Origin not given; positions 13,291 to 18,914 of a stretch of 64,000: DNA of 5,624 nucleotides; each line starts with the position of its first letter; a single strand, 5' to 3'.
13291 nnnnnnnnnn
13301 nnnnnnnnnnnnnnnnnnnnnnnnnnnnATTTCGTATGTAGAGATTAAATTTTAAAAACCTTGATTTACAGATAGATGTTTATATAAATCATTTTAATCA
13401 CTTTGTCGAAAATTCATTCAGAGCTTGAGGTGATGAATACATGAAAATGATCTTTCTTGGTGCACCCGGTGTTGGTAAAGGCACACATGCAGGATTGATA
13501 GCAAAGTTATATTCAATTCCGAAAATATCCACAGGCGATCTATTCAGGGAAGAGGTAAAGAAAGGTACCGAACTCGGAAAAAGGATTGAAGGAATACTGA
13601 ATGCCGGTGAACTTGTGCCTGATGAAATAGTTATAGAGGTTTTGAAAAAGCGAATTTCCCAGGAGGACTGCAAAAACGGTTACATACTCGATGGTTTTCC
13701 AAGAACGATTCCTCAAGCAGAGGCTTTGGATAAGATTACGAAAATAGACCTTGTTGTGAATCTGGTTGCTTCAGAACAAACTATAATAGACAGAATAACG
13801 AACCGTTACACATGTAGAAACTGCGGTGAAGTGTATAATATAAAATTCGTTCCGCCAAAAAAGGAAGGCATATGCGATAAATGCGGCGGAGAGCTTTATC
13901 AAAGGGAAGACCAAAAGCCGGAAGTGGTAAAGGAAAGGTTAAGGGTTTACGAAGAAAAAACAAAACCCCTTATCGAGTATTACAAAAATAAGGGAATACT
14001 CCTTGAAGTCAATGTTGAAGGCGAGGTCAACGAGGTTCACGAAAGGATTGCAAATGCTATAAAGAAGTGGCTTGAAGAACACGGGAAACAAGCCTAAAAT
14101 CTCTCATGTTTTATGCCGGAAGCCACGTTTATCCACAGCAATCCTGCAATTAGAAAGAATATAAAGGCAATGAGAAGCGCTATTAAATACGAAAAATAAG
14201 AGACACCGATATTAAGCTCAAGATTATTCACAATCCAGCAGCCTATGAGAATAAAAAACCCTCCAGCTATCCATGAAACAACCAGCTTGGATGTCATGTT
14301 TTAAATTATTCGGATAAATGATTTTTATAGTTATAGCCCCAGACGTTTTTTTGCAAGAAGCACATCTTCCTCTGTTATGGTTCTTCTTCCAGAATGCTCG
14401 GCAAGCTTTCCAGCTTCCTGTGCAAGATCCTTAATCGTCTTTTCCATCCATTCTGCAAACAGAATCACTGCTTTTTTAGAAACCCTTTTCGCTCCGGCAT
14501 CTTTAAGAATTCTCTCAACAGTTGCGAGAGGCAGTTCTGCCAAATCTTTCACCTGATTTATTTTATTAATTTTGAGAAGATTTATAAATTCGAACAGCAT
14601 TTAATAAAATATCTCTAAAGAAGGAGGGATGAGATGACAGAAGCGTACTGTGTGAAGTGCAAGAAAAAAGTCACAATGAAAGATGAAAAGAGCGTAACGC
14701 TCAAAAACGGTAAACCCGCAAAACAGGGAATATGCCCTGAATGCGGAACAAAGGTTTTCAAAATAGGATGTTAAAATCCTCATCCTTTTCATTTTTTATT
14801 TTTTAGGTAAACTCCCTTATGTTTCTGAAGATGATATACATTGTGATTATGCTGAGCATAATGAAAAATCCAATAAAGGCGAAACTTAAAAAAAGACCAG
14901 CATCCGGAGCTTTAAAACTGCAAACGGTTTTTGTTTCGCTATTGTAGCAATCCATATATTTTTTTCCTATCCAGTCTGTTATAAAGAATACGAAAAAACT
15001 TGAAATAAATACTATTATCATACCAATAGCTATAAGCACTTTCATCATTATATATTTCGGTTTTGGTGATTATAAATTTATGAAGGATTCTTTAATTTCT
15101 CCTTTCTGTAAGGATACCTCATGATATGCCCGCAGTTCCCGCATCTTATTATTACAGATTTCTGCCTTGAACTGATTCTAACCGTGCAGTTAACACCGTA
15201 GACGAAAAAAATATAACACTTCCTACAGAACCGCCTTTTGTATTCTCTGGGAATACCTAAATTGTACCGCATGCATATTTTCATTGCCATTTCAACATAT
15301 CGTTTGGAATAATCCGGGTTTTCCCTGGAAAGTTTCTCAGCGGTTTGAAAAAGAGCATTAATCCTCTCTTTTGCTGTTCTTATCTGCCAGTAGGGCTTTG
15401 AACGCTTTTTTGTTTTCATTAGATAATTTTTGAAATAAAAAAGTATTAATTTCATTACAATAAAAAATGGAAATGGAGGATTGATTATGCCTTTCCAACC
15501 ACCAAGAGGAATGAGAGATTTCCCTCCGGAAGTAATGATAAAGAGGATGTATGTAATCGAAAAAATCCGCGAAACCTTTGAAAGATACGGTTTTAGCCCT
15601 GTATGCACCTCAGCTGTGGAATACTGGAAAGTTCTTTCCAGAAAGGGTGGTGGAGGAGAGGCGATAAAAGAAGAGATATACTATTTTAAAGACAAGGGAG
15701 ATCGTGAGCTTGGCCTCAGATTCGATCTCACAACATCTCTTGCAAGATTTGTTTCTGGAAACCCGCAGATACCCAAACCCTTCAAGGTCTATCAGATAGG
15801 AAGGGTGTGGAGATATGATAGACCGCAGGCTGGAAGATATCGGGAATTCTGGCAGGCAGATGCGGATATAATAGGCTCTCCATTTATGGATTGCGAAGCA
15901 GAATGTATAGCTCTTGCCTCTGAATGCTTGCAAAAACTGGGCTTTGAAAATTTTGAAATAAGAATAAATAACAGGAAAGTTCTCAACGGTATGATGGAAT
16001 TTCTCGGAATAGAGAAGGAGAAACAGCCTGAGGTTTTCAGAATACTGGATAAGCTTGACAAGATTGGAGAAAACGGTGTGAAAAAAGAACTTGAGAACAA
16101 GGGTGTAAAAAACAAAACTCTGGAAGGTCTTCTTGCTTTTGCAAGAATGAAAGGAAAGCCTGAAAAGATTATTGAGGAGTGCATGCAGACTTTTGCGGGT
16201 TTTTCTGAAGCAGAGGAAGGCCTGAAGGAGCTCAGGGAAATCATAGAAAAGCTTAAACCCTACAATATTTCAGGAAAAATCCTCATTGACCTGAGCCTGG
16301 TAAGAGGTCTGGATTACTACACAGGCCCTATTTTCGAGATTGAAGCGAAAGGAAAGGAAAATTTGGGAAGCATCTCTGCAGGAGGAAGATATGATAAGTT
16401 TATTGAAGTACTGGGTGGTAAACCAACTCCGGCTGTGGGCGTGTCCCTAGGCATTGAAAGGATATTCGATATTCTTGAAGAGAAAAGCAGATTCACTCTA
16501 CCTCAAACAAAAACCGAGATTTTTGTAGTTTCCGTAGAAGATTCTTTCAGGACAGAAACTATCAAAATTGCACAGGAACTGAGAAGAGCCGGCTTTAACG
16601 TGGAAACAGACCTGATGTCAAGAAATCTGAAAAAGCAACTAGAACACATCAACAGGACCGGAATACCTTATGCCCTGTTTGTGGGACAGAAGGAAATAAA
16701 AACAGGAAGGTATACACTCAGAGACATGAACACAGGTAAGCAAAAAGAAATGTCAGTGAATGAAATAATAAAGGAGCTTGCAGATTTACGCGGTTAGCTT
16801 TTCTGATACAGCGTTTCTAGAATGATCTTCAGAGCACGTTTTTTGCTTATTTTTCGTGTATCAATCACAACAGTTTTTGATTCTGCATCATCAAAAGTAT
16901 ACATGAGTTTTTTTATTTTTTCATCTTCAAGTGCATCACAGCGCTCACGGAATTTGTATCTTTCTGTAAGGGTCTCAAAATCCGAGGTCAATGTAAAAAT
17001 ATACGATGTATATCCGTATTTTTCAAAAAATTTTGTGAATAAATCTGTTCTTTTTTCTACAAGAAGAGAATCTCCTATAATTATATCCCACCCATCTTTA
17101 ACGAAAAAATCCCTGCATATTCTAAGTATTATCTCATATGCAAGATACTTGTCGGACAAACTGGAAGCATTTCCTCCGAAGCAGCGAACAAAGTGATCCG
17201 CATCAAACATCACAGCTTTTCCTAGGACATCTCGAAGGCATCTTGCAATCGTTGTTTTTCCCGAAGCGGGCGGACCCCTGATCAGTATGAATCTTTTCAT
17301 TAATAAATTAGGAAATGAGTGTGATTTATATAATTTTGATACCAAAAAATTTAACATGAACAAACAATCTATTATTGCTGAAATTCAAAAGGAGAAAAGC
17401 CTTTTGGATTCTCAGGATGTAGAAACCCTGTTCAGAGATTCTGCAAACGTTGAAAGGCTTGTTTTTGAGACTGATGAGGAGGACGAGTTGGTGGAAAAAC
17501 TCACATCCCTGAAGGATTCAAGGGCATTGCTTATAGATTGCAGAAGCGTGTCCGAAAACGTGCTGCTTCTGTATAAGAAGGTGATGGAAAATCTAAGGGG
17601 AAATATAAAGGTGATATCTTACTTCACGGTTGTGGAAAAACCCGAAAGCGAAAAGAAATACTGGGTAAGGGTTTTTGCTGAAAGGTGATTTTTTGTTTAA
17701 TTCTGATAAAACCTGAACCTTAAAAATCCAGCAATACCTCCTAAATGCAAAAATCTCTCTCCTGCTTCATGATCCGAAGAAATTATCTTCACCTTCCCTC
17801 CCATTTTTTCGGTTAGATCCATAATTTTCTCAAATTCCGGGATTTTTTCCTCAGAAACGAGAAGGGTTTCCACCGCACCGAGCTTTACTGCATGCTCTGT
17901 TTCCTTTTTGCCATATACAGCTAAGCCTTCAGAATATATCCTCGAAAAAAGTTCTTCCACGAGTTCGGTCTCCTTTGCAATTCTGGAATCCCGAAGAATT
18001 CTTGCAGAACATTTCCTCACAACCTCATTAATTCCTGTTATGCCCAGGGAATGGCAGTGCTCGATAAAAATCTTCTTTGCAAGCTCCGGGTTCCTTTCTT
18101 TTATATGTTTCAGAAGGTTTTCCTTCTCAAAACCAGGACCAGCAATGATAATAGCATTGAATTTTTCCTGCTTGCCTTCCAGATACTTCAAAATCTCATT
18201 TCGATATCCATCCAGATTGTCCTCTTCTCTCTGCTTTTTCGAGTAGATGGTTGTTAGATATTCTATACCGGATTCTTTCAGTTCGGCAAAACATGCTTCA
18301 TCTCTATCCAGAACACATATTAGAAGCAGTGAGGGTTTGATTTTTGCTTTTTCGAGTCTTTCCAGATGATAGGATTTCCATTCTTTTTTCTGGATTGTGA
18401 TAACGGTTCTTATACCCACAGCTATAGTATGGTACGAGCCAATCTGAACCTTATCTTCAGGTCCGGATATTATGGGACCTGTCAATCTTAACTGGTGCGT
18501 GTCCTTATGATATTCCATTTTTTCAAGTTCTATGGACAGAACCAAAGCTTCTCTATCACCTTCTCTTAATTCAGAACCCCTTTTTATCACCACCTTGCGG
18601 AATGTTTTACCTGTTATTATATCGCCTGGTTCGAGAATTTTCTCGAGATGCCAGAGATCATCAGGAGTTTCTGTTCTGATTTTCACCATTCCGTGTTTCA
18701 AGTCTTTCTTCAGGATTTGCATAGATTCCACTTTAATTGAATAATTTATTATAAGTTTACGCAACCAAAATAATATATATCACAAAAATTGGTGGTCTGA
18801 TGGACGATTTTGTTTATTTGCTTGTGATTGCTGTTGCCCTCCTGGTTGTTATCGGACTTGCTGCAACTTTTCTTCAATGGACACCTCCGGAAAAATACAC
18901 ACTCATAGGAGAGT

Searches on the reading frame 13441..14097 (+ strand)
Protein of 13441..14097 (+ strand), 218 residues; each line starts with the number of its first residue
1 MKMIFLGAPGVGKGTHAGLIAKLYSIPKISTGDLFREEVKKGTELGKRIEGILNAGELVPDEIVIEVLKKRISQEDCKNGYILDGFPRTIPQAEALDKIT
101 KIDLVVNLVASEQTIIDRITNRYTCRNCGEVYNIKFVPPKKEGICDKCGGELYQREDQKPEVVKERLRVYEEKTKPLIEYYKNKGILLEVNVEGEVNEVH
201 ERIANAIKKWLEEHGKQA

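Call 35: search_protein_families(library=pfam, proteins=[window:13441-14097:+], max_evalue=0.0001)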
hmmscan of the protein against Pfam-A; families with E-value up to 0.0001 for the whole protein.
window:13441-14097:+ (218 aa): 5 families
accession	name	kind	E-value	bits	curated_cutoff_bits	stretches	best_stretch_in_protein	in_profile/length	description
PF00406.28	ADK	-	1.8e-51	174.7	26.8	1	6-185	2-150/151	Adenylate kinase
PF13207.12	AAA_17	-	5e-24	85.6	27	1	6-122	1-122/136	AAA domain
PF05191.20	ADK_lid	-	6.5e-19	68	26.6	1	122-157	1-36/36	Adenylate kinase, active site lid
PF13238.12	AAA_18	-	1.6e-05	25.8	29.4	1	6-123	4-112/128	AAA domain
PF17213.9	Hydin_ADK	-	5.1e-05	23.9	27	0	58-85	168-195/196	Hydin Adenylate kinase-like domain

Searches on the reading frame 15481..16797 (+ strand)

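Call 35: search_protein_families(library=pfam, proteins=[window:15481-16797:+], max_evalue=0.0001)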
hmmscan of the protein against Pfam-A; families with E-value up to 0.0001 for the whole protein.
window:15481-16797:+ (438 aa): 5 families
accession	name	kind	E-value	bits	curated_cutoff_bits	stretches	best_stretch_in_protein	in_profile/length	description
PF13393.11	tRNA-synt_His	-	8.9e-53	180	25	1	10-328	1-308/308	Histidyl-tRNA synthetase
PF03129.25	HGTP_anticodon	-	9.8e-21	74.2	21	1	347-434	2-92/94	Anticodon binding domain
PF00587.30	tRNA-synt_2b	-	5.2e-09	36.9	29.3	1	67-166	1-107/179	tRNA synthetase class II core domain (G, H, P, S and T)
PF01409.25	tRNA-synt_2d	-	1.5e-06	28.3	19.8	1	24-164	21-164/246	tRNA synthetases class II core domain (F)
PF00152.25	tRNA-synt_2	-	1.8e-05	24.4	25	0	102-153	93-140/308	tRNA synthetases class II (D, K and N)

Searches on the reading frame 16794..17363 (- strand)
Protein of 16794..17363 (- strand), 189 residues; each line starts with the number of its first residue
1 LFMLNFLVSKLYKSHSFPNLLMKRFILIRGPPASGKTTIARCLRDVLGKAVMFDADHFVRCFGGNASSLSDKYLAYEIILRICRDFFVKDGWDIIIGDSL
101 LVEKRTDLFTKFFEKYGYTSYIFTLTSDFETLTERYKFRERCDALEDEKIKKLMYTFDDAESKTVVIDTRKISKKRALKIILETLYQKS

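Call 35: search_protein_families(library=pfam, proteins=[window:16794-17363:-], max_evalue=0.0001)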
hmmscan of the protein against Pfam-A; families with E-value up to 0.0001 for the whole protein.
window:16794-17363:- (189 aa): 5 families
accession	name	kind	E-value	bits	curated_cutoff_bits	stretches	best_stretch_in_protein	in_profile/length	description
PF13671.12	AAA_33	-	6.6e-10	39.9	27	1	26-156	2-139/143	AAA domain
PF13238.12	AAA_18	-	4.8e-06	27.5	29.4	1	26-148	1-120/128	AAA domain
PF06414.18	Zeta_toxin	-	8.6e-06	25.8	22.3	1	22-143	15-147/199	Zeta toxin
PF20720.3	nSTAND3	-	1.3e-05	25.4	27.2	0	21-43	15-37/155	Novel STAND NTPase 3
PF13191.12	AAA_16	-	3.7e-05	24.7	32.6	1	24-85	25-85/167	AAA ATPase domain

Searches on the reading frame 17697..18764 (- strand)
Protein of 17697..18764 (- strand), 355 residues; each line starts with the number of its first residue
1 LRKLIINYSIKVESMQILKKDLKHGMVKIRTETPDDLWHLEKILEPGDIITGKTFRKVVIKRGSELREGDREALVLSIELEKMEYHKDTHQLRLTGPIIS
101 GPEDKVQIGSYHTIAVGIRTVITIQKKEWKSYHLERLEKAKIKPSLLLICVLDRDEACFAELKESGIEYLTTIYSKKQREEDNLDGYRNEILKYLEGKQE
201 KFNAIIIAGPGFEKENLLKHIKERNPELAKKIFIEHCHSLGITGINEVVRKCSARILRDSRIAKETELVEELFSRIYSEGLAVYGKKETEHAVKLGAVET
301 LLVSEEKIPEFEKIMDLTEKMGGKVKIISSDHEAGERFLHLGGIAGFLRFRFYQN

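Call 35: search_protein_families(library=pfam, proteins=[window:17697-18764:-], max_evalue=0.0001)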
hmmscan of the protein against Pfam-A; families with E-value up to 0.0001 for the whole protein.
window:17697-18764:- (355 aa): 3 families
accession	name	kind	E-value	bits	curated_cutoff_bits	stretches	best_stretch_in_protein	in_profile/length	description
PF03463.20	eRF1_1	-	2.1e-29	102.4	23.8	1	15-140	1-122/123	eRF1 domain 1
PF03465.20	eRF1_3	-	3.6e-22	79.3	25.8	1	262-351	1-105/106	eRF1 domain 3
PF03464.20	eRF1_2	-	1.2e-09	39.1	27.1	1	193-257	63-131/133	eRF1 domain 2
